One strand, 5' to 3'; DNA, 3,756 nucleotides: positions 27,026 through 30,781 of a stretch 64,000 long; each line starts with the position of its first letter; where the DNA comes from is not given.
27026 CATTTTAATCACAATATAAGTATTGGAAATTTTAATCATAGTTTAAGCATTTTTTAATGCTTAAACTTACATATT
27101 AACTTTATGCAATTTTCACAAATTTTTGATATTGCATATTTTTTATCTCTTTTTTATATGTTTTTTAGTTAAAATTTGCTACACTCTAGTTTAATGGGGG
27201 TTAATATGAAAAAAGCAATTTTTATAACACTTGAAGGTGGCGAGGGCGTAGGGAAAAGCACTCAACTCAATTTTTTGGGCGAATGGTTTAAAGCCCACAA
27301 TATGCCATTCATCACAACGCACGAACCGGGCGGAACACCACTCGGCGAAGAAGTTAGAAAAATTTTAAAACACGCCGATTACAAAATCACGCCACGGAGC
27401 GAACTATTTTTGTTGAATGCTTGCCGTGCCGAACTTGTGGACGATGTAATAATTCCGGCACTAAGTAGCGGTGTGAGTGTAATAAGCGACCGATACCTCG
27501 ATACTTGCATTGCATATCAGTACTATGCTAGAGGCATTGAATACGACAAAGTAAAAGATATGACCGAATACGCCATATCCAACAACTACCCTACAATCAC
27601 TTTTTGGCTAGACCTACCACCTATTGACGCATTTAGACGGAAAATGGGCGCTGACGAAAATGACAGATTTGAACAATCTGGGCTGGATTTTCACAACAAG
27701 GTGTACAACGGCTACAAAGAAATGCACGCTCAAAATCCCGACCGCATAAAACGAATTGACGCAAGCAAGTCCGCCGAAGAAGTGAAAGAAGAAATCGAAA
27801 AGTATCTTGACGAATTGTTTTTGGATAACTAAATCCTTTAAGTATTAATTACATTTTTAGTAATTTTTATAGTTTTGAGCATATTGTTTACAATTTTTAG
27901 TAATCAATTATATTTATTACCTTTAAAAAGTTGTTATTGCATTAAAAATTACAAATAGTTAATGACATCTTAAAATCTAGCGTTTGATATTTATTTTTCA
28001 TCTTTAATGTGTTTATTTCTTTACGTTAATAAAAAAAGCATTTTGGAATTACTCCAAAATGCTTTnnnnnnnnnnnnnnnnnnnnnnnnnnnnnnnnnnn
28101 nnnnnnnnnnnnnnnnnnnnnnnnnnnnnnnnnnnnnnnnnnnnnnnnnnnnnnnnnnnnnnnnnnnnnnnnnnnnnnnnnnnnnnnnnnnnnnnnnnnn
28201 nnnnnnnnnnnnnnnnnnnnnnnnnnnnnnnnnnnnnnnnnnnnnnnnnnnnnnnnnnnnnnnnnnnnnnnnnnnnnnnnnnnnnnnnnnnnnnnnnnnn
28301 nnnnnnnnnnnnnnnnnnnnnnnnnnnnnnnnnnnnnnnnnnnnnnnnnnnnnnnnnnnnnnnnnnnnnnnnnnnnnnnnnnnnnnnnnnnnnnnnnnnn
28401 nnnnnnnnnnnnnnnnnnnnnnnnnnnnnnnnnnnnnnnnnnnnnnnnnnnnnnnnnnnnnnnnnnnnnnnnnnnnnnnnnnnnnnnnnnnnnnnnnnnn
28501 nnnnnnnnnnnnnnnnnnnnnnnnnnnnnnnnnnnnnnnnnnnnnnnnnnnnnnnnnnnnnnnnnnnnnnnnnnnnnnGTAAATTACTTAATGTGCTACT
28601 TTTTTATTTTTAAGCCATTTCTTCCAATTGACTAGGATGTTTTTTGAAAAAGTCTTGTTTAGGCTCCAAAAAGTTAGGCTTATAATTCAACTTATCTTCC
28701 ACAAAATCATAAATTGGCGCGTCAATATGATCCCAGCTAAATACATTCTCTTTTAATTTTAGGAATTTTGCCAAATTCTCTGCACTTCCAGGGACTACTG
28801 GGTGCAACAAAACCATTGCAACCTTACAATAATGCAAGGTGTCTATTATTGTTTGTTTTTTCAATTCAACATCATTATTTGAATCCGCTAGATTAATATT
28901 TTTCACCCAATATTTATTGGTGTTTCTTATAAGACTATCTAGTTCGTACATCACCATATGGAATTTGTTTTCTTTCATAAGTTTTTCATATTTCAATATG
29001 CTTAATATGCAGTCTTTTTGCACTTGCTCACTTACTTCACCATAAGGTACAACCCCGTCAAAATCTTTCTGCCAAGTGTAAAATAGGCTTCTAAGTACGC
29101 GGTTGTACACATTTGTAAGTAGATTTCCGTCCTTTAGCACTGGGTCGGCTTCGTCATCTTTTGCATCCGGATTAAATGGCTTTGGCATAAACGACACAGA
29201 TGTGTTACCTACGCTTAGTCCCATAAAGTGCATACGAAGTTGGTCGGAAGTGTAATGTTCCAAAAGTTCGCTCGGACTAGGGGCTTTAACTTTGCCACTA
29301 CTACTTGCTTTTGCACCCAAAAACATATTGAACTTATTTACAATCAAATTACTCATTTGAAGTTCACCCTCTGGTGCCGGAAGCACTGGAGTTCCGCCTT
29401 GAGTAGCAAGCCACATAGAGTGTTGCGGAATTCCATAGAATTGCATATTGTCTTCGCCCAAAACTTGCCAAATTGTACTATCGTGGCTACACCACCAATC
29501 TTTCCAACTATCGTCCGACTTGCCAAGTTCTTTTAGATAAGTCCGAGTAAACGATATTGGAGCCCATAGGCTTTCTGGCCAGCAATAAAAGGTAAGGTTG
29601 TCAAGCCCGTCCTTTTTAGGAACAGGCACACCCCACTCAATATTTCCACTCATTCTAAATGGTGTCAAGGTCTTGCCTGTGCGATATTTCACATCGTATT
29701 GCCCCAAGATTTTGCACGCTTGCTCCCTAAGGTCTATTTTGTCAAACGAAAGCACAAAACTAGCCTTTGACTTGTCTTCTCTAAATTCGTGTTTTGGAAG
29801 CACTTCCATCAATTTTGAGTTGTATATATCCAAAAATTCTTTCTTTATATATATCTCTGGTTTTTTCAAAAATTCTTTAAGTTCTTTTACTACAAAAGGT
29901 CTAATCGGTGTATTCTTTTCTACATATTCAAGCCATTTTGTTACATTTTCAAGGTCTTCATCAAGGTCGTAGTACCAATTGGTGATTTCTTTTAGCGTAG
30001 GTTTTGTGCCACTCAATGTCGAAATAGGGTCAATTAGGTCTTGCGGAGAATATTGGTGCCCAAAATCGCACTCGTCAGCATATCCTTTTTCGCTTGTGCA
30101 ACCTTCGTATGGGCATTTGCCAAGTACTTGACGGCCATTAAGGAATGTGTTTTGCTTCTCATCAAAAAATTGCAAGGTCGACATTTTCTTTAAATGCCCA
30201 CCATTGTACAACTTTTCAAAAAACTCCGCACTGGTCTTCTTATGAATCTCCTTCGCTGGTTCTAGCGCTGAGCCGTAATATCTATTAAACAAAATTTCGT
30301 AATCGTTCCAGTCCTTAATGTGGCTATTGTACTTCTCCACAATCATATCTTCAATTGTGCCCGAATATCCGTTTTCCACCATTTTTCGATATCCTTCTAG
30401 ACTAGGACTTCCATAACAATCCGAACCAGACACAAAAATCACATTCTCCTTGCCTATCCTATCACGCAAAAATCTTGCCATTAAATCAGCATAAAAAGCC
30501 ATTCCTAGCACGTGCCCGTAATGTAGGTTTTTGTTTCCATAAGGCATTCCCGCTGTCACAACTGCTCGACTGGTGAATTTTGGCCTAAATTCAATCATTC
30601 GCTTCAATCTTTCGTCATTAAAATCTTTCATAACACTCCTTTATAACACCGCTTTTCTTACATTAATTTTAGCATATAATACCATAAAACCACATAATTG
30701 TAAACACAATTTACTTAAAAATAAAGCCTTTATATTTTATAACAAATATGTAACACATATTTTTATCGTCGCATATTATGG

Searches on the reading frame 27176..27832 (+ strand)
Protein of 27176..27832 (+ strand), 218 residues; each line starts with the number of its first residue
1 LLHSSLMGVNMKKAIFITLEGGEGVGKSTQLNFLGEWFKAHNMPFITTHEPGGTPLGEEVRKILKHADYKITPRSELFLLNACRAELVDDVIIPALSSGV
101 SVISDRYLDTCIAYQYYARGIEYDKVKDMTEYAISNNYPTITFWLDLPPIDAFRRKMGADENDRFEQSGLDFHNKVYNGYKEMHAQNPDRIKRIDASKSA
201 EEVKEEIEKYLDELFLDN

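Call 10: search_protein_families(library=pfam, proteins=[window:27176-27832:+], max_evalue=0.01)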
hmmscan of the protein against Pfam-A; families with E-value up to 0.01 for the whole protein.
window:27176-27832:+ (218 aa): 3 families
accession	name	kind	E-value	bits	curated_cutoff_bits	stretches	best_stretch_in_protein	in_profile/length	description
PF02223.23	Thymidylate_kin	-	5.1e-42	144.1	27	1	19-207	1-185/185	Thymidylate kinase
PF13401.12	AAA_22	-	0.0025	18.6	27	1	14-85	5-77/130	AAA domain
PF13521.12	AAA_28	-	0.0039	17.9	27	1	17-149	2-121/164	AAA domain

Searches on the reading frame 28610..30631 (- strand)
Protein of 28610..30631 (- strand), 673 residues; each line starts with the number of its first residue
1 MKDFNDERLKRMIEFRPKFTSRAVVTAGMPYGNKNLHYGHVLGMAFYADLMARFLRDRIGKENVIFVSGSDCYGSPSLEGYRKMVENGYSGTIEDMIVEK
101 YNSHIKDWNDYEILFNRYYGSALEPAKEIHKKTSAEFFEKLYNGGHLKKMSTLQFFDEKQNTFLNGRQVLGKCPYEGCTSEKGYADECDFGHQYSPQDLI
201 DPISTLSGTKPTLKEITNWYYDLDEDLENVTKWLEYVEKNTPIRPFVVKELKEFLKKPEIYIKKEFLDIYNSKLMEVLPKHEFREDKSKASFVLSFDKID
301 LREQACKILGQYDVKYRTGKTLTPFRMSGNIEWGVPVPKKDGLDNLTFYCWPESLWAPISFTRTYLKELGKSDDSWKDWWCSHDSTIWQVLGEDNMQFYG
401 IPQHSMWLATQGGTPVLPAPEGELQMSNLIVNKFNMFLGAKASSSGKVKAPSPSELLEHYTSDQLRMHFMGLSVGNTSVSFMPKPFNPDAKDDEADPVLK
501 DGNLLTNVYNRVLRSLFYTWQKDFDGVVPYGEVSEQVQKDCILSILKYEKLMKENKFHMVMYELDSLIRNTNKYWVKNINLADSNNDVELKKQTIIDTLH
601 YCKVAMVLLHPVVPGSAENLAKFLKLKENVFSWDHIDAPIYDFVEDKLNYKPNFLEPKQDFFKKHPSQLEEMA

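Call 10: search_protein_families(library=pfam, proteins=[window:28610-30631:-], max_evalue=0.01)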
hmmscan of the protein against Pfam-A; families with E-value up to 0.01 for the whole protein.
window:28610-30631:- (673 aa): 3 families
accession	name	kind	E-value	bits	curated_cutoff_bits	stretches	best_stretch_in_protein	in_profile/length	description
PF09334.17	tRNA-synt_1g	-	1.1e-60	205.9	20.1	2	24-257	2-220/391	tRNA synthetases class I (M)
PF00133.28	tRNA-synt_1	-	1.1e-05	24.8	22.7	1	23-115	25-114/414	tRNA synthetases class I (I, L, M and V)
PF19303.5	Anticodon_3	-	0.0013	19.1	23.5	1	530-633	7-110/152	Anticodon binding domain of methionyl tRNA ligase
